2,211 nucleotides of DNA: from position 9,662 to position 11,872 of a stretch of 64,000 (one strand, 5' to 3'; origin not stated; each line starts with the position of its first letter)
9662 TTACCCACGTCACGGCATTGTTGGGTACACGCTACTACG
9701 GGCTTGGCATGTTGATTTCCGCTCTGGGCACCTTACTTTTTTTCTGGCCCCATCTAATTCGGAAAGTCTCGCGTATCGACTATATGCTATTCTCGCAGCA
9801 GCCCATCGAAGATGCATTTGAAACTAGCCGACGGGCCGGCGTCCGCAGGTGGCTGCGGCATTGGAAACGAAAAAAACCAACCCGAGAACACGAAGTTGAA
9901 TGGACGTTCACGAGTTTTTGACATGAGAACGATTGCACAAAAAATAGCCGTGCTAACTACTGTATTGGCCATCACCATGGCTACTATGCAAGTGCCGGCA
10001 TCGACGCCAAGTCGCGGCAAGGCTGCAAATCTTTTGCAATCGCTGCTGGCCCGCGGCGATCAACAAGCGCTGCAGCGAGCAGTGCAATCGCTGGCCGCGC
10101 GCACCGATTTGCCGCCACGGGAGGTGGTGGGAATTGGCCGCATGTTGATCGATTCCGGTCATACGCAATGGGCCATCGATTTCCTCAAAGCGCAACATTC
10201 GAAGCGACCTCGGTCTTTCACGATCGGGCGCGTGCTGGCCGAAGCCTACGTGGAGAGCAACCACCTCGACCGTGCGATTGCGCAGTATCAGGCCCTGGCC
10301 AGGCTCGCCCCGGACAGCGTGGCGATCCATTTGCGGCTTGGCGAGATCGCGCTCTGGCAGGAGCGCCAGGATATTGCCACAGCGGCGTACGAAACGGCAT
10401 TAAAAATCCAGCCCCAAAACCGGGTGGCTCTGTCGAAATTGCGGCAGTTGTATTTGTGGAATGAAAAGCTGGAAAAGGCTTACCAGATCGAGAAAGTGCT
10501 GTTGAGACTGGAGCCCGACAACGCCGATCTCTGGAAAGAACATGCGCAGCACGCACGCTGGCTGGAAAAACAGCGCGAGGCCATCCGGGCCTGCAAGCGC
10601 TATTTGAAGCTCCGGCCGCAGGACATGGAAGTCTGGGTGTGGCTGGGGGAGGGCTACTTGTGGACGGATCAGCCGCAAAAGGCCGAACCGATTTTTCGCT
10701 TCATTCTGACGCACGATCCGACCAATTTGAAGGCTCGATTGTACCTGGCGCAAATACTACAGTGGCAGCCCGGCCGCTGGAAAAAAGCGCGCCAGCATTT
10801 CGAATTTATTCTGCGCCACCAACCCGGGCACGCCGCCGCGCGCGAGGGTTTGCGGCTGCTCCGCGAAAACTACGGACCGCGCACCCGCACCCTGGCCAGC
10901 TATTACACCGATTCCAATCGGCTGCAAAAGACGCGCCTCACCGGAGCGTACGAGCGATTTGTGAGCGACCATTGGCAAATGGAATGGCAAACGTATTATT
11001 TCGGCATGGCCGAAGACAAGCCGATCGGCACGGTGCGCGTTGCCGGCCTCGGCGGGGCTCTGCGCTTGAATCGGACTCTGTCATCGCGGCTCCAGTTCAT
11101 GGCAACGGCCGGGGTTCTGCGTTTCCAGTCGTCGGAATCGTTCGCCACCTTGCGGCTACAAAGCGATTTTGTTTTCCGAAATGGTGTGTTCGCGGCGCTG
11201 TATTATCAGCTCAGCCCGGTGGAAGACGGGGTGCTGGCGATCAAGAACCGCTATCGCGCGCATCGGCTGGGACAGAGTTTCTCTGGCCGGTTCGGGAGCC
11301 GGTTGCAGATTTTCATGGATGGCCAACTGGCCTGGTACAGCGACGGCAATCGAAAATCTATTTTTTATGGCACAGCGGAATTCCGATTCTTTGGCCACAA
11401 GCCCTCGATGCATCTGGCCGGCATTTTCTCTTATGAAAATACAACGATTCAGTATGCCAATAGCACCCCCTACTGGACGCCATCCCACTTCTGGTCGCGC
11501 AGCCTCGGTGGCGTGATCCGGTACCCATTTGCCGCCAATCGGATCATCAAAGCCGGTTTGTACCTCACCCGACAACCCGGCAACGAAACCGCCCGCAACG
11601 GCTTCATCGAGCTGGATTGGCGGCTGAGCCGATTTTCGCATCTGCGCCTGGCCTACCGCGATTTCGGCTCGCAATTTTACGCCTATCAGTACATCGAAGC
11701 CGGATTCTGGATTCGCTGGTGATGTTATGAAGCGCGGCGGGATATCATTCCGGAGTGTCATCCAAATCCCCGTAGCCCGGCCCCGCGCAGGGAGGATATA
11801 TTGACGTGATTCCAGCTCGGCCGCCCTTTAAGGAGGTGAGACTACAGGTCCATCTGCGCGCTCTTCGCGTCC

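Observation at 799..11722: Pel-type exopolysaccharide operon with a hybrid gene order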

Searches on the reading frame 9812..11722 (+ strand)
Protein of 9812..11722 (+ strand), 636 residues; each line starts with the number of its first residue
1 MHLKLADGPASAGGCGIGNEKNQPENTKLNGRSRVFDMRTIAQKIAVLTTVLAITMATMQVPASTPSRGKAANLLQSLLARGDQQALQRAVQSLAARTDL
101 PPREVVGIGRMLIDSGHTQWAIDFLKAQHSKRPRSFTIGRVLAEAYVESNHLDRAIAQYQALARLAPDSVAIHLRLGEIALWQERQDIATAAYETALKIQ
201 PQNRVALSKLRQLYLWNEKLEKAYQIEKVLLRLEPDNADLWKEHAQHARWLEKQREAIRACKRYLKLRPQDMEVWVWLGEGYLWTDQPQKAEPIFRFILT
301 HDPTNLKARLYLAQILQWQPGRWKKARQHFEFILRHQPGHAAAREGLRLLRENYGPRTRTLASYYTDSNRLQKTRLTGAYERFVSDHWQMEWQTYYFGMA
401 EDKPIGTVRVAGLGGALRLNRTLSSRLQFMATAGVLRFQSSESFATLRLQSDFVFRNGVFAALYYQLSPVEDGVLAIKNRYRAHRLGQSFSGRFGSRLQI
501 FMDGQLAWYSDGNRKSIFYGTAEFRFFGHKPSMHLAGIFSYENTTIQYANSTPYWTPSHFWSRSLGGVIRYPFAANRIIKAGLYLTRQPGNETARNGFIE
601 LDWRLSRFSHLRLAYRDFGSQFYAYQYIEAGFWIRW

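Call 3: search_protein_families(library=pfam, proteins=[window:9812-11722:+], max_evalue=0.01)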
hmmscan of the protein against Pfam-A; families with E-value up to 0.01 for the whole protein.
window:9812-11722:+ (636 aa): 13 families
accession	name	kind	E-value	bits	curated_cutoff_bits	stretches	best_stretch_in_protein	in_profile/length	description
PF14559.12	TPR_19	-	2.3e-20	73.1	25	3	287-344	6-62/68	Tetratricopeptide repeat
PF13428.12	TPR_14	-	1.7e-14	53.3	23.5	2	141-179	6-44/44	Tetratricopeptide repeat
PF07719.23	TPR_2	-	1.3e-13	50.3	27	0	172-203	3-34/34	Tetratricopeptide repeat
PF23914.1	TPR_CcmH_CycH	-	1e-12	48.7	42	2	231-336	43-150/158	Cytochrome c-type biogenesis protein H TPR domain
PF13432.12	TPR_16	-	8.1e-11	42.6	32.7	1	142-203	3-64/65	Tetratricopeptide repeat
PF00515.34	TPR_1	-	5.5e-10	39.1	27.8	0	172-203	3-34/34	Tetratricopeptide repeat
PF13414.12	TPR_11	-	2.2e-09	37.3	26.8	1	144-179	2-37/42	TPR repeat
PF13371.12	TPR_9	-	5.4e-08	33.2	35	1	210-273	1-64/73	Tetratricopeptide repeat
PF12895.13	ANAPC3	-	6.1e-06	26.9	27.2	0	253-331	4-80/82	Anaphase-promoting complex, cyclosome, subunit 3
PF13174.12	TPR_6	-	1.8e-05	25.5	26.3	0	142-169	6-33/33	Tetratricopeptide repeat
PF13431.12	TPR_17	-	3.3e-05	24.3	24.4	0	299-327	6-33/34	Tetratricopeptide repeat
PF24575.1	TPR_Slam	-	4.7e-05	24.2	35.2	0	263-316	37-91/104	Surface lipoprotein assembly modifier, N-terminal TPR repeats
PF13181.12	TPR_8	-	9.6e-05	22.7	25.7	0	142-168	7-33/34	Tetratricopeptide repeat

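Call 4: search_protein_families(library=ncbifam, proteins=[window:9812-11722:+], max_evalue=0.01)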
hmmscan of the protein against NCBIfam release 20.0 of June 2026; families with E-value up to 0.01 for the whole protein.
window:9812-11722:+ (636 aa): 19 families
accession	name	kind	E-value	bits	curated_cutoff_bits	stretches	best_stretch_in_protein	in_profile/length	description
TIGR02917.1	PEP_TPR_lipo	equivalog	1.2e-25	89.6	312.2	1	70-346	534-809/899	XrtA/PEP-CTERM system TPR-repeat protein PrsT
NF040959.1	MamA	equivalog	1e-13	51.2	200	2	109-242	44-177/204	magnetosome protein MamA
TIGR03939.1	PGA_TPR_OMP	equivalog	1.7e-12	46.4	366.65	2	239-558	396-710/800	poly-beta-1,6 N-acetyl-D-glucosamine export porin PgaA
NF052415.1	T3SS_chap_SctY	equivalog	4.8e-10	39.9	70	2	201-276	3-81/106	type III secretion apparatus assembly chaperone SctY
NF052230.1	T9SS_PorE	exception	2e-08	33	600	1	127-214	48-135/648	PorE family type IX secretion system protein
TIGR02552.1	LcrH_SycD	equivalog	2.1e-08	34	104.8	0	142-204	58-120/136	SycD/LcrH family type III secretion system chaperone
NF033920.0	C39_PA2778_fam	equivalog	3.5e-08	33.2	150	1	143-233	163-253/255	PA2778 family cysteine peptidase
TIGR02521.1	type_IV_pilW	equivalog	5.6e-08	32.6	154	0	142-204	37-99/234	type IV pilus biogenesis/stability protein PilW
NF007692.0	PRK10370.1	equivalog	6.2e-07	29.2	306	0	256-321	65-130/206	heme lyase NrfEFG subunit NrfG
NF033758.1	gliding_GltE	equivalog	4.6e-05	22.6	225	1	115-338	99-321/411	adventurous gliding motility TPR repeat lipoprotein GltE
NF052400.1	M48_BAM_BepA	equivalog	5.7e-05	22.1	570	1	119-266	292-437/483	beta-barrel assembly-enhancing protease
NF033762.1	social_mot_Tgl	equivalog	6.4e-05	22.4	225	0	148-226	43-122/252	social motility TPR repeat lipoprotein Tgl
NF008520.0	PRK11447.1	equivalog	0.00013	19.9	858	1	144-306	359-529/1157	cellulose synthase complex outer membrane protein BcsC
NF008756.0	PRK11788.1-4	equivalog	0.00024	20.3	474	1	144-305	77-247/389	lipopolysaccharide assembly protein LapB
NF008757.0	PRK11788.1-5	equivalog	0.0003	20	363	0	142-270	186-314/388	lipopolysaccharide assembly protein LapB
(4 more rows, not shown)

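Call 16: search_solved_structures(query=window:9923-11722:+, max_evalue=1, show_alignments=0)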
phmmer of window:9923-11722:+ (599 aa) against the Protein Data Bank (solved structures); distinct sequences matched with E-value up to 1: 111 (the best 60 are shown).
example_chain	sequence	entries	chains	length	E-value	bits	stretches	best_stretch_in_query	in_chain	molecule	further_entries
9qhb_A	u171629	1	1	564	5.2e-22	81.3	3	83-271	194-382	Engineered tetratricopeptide repeat protein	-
8bu0_A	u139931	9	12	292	2e-13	52.9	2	105-277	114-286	Consensus tetratricopeptide repeat protein | Crystal structure of an 8-repeat consensus TPR superhelix with Zinc. | Monomer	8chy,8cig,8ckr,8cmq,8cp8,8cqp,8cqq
9qhc_A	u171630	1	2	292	3.5e-12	48.8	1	53-314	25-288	Engineered tetratricopeptide repeat protein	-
7yea_A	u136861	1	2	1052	3.5e-11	45.5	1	101-233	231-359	UDP-N-acetylglucosamine--peptide N-acetylglucosaminyltransferase 110 kDa subunit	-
7yeh_B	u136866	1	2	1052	5.2e-11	44.9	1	101-233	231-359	UDP-N-acetylglucosamine--peptide N-acetylglucosaminyltransferase 110 kDa subunit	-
7ntf_A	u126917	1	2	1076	7.8e-11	44.3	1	101-233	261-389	Isoform 1 of UDP-N-acetylglucosamine--peptide N-acetylglucosaminyltransferase 110 kDa subu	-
1w3b_A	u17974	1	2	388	2.8e-10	42.5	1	101-233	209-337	UDP-N-ACETYLGLUCOSAMINE--PEPTIDE N-ACETYLGLUCOSAMINYLTRANSFERASE 110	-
6eou_A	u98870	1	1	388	7.2e-10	41.1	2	101-233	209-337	UDP-N-acetylglucosamine--peptide N-acetylglucosaminyltransferase 110 kDa subunit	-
6b85_J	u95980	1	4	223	1.9e-08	36.4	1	137-269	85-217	TMHC4_R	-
8far_A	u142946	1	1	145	7e-08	34.6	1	137-270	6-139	I432-1-CC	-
8cus_A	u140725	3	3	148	1.5e-07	33.5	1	134-267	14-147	I432-1(NaCl) Chain A | I432-1(Imd) Chain A | I432-1-X3 Chain A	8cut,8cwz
7obi_A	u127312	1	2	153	2.7e-07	32.7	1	147-272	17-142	CTPR-rv4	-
11kc_A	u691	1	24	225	8.5e-07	31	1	134-243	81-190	Designed nanoparticle O43-TM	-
3urz_A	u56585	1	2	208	1.8e-06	29.9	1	171-308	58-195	Uncharacterized protein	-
9gzg_A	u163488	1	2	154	1.9e-06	29.8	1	105-241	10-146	Engineered CTPR protein with glutamic acids for conductivity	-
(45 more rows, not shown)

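Call 37: find_homologous_proteins(query=window:9923-11722:+, max_evalue=0.001)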
Query window:9923-11722:+ (599 aa): 54 proteins with E <= 0.001 among 8000 candidates.
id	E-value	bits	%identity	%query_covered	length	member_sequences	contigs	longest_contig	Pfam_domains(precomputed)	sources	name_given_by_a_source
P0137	0.0e+0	1217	88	100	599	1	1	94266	PF14559.13,PF23914.2,PF13414.13,PF13371.13,PF00515.35,PF12895.14,PF13432.13,PF13428.13,PF13181.13,PF07719.24,PF13174.13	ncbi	-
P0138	9.4e-270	914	68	97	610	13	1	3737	PF14559.13,PF24575.2,PF23914.2,PF13414.13,PF00515.35,PF12895.14,PF13432.13,PF13428.13,PF14561.13,PF07719.24,PF13174.13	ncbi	-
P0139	2.8e-103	365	35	94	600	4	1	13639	PF13431.13,PF23914.2,PF13414.13,PF13428.13,PF14559.13,PF13371.13,PF00515.35,PF12895.14,PF13432.13,PF13181.13,PF07719.24,PF13174.13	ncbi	-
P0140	8.9e-16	76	29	27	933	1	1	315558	PF03704.24,PF09699.16,PF13414.13,PF01535.27,PF12569.15,PF14522.12,PF13374.13,PF07721.21,PF24575.2,PF02259.30,PF00515.35,PF13424.13,PF13429.13,PF14561.13,PF07719.24,PF13174.13,PF20308.5,PF25063.1,PF13431.13,PF23914.2,PF13176.13,PF13428.13,PF25064.2,PF14559.13,PF13371.13,PF12895.14,PF21033.5,PF13432.1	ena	-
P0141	1.0e-15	75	22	33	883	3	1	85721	PF09976.16,PF25060.1,PF13414.13,PF12569.15,PF13374.13,PF07721.21,PF24575.2,PF00515.35,PF13424.13,PF13429.13,PF14561.13,PF07719.24,PF13174.13,PF20308.5,PF25063.1,PF14853.13,PF13431.13,PF23914.2,PF25062.2,PF25058.2,PF17014.11,PF13176.13,PF13428.13,PF04733.21,PF25064.2,PF14559.13,PF13371.13,PF12895.14,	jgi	-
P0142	2.2e-15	74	27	34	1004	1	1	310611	PF03704.24,PF16068.11,PF25060.1,PF13414.13,PF12569.15,PF24575.2,PF02259.30,PF00515.35,PF13424.13,PF13429.13,PF14561.13,PF07719.24,PF13174.13,PF25063.1,PF13431.13,PF23914.2,PF25062.2,PF25058.2,PF13176.13,PF13428.13,PF25064.2,PF14559.13,PF13371.13,PF12895.14,PF21033.5,PF13432.13,PF13181.13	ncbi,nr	ncbi:MAG: hypothetical protein KatS3mg102_1896 [Planctomycetota bacterium]|nr:MAG: hypothetical prot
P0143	4.3e-15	73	29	23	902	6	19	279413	PF03704.24,PF13431.13,PF23914.2,PF13414.13,PF13176.13,PF13428.13,PF14559.13,PF24575.2,PF17874.8,PF01442.24,PF00515.35,PF13424.13,PF21033.5,PF13432.13,PF13429.13,PF13181.13,PF07719.24,PF13174.13,PF20308.5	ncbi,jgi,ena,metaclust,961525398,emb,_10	jgi:tetratricopeptide (TPR) repeat protein|metaclust:\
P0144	1.9e-12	65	22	35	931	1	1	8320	PF09976.16,PF25060.1,PF13414.13,PF09613.17,PF23241.2,PF24575.2,PF00515.35,PF13424.13,PF13429.13,PF14561.13,PF07719.24,PF13174.13,PF25063.1,PF13431.13,PF23914.2,PF25062.2,PF25058.2,PF13176.13,PF13428.13,PF25064.2,PF14559.13,PF13371.13,PF12895.14,PF13432.13,PF13181.13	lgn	-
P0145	1.3e-11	62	25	37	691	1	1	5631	PF09976.16,PF25060.1,PF13414.13,PF13374.13,PF07721.21,PF24575.2,PF25068.3,PF00515.35,PF13424.13,PF13429.13,PF14561.13,PF07719.24,PF13174.13,PF20308.5,PF25063.1,PF13431.13,PF23914.2,PF25062.2,PF25058.2,PF13176.13,PF13428.13,PF25064.2,PF14559.13,PF13371.13,PF17874.8,PF12895.14,PF21033.5,PF13432.13,PF0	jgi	jgi:tetratricopeptide (TPR) repeat protein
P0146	1.8e-11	61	24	37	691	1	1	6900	PF09976.16,PF25060.1,PF13414.13,PF23241.2,PF13374.13,PF07721.21,PF24575.2,PF25068.3,PF00515.35,PF13424.13,PF13429.13,PF14561.13,PF07719.24,PF13174.13,PF20308.5,PF25063.1,PF13431.13,PF23914.2,PF25062.2,PF25058.2,PF13176.13,PF13428.13,PF25064.2,PF14559.13,PF13371.13,PF17874.8,PF12895.14,PF21033.5,PF13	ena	-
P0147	1.9e-11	61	28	37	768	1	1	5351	PF13431.13,PF23914.2,PF13414.13,PF13176.13,PF13428.13,PF13844.13,PF25064.2,PF13374.13,PF14559.13,PF24575.2,PF13371.13,PF00515.35,PF12895.14,PF13424.13,PF13432.13,PF13429.13,PF13181.13,PF07719.24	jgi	-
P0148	8.8e-11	59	27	33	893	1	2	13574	PF13414.13,PF12569.15,PF13844.13,PF13374.13,PF07721.21,PF24575.2,PF02259.30,PF00515.35,PF13424.13,PF13429.13,PF07719.24,PF13174.13,PF20308.5,PF25063.1,PF13431.13,PF23914.2,PF13176.13,PF13428.13,PF25064.2,PF14559.13,PF13371.13,PF17874.8,PF22860.3,PF12895.14,PF21033.5,PF13432.13,PF13181.13,PF10373.16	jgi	-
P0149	3.3e-10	57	28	39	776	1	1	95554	PF09976.16,PF13414.13,PF13374.13,PF24575.2,PF00515.35,PF13424.13,PF13429.13,PF24603.2,PF14561.13,PF07719.24,PF13174.13,PF20308.5,PF25063.1,PF13431.13,PF23914.2,PF25062.2,PF13176.13,PF13428.13,PF25064.2,PF14559.13,PF13371.13,PF12895.14,PF21033.5,PF13432.13,PF13181.13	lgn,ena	-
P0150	1.3e-9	55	26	25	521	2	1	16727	PF14863.13,PF25060.1,PF13414.13,PF13374.13,PF07721.21,PF00515.35,PF13424.13,PF13429.13,PF07719.24,PF13174.13,PF20308.5,PF25063.1,PF13431.13,PF23914.2,PF25062.2,PF13176.13,PF13428.13,PF25064.2,PF14559.13,PF10300.16,PF13371.13,PF17874.8,PF12895.14,PF21033.5,PF13432.13,PF13181.13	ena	-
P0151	7.8e-9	53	22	35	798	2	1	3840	PF09976.16,PF25060.1,PF13414.13,PF01535.27,PF12569.15,PF13374.13,PF07721.21,PF24575.2,PF11846.15,PF00515.35,PF13424.13,PF28559.1,PF14561.13,PF07719.24,PF13174.13,PF25063.1,PF13431.13,PF23914.2,PF25062.2,PF20225.5,PF25058.2,PF13176.13,PF24885.2,PF13428.13,PF25064.2,PF14559.13,PF13371.13,PF17874.8,PF1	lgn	-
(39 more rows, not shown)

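Call 48: predict_structure(alignment_id=A2)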
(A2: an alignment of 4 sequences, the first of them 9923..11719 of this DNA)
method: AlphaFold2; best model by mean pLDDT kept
length: 599 residues; sequences in the alignment: 4
mean_pLDDT: 80.9   pTM: 0.55
mean pLDDT of the five models: 80.9, 76.2, 63.4, 61.1, 60.0
residues with pLDDT >= 90: 176; 70-90: 306; 50-70: 99; < 50: 18
segments of 3 or more residues with pLDDT < 50: 1-3, 19-29
pLDDT, mean of each block of 10 residues (from residue 1): 58 60 40 71 81 84 83 87 90 86 91 91 91 93 92 94 92 93 93 92 94 92 95 94 88 91 94 92 79 94 90 76 79 75 69 80 70 81 79 84 73 80 82 59 72 78 81 70 73 74 70 53 75 82 84 70 85 85 64 81
secondary structure, 60 per line:
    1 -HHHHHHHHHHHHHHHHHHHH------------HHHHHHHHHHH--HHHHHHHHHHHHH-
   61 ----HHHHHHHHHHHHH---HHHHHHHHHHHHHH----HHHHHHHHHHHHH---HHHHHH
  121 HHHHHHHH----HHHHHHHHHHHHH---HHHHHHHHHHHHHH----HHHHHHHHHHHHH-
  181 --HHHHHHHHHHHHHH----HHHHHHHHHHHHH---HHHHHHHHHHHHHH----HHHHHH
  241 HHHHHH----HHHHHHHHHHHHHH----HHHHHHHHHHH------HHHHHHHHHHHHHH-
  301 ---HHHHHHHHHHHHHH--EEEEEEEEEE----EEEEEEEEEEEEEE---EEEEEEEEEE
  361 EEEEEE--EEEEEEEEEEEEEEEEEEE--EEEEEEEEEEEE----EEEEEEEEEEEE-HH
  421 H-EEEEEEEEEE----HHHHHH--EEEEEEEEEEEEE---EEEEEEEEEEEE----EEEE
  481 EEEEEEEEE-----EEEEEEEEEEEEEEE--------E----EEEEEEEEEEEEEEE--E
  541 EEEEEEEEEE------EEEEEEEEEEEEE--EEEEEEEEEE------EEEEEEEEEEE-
elements in order: H2-21 H34-44 H47-59 H65-77 H81-94 H99-111 H115-128 H133-145 H149-162 H167-179 H183-196 H201-213 H217-230 H235-246 H251-264 H269-279 H286-299 H304-317 E320-329 E334-347 E351-366 E369-387 E390-401 E406-417 E423-432 H437-442 E445-457 E461-472 E477-489 E495-509 E523-537 E540-550 E557-569 E572-581 E588-598
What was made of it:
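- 9923..11722 (+): Short pelB: signal peptide, about 8 TPRs and a 16-stranded outer-membrane beta-barrel (599 aa). AF2 model pLDDT 80.9, with 17 helices then 16 strands (call 48).
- The short-PelB model rests on a 4-sequence alignment (pTM 0.55, call 48).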

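Call 54: fold_search(model_id=the predicted structure, library=pdb)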
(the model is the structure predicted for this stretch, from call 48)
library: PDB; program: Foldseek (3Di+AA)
matches with E <= 10: 1619; with E <= 0.001: 615
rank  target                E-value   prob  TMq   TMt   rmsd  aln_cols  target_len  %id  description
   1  9b8a                  2.1e-12  1.00  0.41  0.44  14.4       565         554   12  Cryo-EM structure of E. coli cellulose synthase subunit C (released 2025-02-19)
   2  8chy                  1.1e-11  1.00  0.27  0.51   8.5       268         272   23  Crystal structure of an 8-repeat consensus TPR superhelix with Zinc. (released 2024-02-21)
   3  1w3b_B                4.2e-11  1.00  0.26  0.40  12.3       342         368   18  The superhelical TPR domain of O-linked GlcNAc transferase reveals structural similarities to importin alpha. (released 2004-09-09)
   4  9qhb                  4.8e-11  1.00  0.25  0.49   9.9       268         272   22  Crystal structure of 16-repeat CTPR protein with eliminated coordination sites (released 2025-10-22)
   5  9b8h_A                7.1e-11  1.00  0.38  0.39  31.3       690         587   10  Cryo-EM structure of E. coli cellulose synthase subunit C with cellotetraose (released 2025-02-19)
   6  6eou                  1.1e-10  1.00  0.26  0.41  10.6       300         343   19  O-GlcNAc transferase TPR domain with the intellectual disability associated mutation L254F (released 2018-05-09)
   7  9qhc_B                2.1e-10  1.00  0.25  0.49   8.6       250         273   24  Crystal structure of 8-repeat CTPR protein with eliminated coordination sites (released 2025-10-22)
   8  9qhc_A                2.1e-10  1.00  0.25  0.48   8.7       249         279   24  Crystal structure of 8-repeat CTPR protein with eliminated coordination sites (released 2025-10-22)
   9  1w3b_A                3.1e-10  1.00  0.26  0.37  10.6       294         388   21  The superhelical TPR domain of O-linked GlcNAc transferase reveals structural similarities to importin alpha. (released 2004-09-09)
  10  7ntf_A                2.8e-09  1.00  0.23  0.16  13.3       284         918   22  Cryo-EM structure of unliganded O-GlcNAc transferase (released 2021-11-17)
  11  9h80_M                4.1e-09  1.00  0.43  0.63   6.0       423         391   13  Structure of the outer membrane exopolysaccharide transporter PelBC (released 2025-06-11)
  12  8dtg_B                4.1e-09  1.00  0.28  0.24   8.4       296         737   16  Cryo-EM structure of Arabidopsis SPY alternative conformation 1 (released 2023-03-08)
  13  7y4i_A                4.5e-09  1.00  0.27  0.21   9.2       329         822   17  Crystal structure of SPINDLY in complex with GDP (released 2022-12-07)
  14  7yea_A                4.7e-09  1.00  0.26  0.16  13.5       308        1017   20  Human O-GlcNAc transferase Dimer (released 2023-07-12)
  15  7yeh_A                4.9e-09  1.00  0.26  0.16  12.3       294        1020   21  Cryo-EM structure of human OGT-OGA complex (released 2023-07-12)
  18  4y25                  2.0e-08  1.00  0.38  0.72   4.4       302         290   12  Bacterial polysaccharide outer membrane secretin (released 2016-03-16)
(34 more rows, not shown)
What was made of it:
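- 9923..11722 (+): Foldseek hits: BcsC 9b8a 2.1e-12, PelB 9h80_M 4.1e-9, PgaA 4y25 2e-8 (call 54).
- On Gram-positive-type pel locus (pelDEADAFG): A PelB barrel is present (calls 48, 54).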
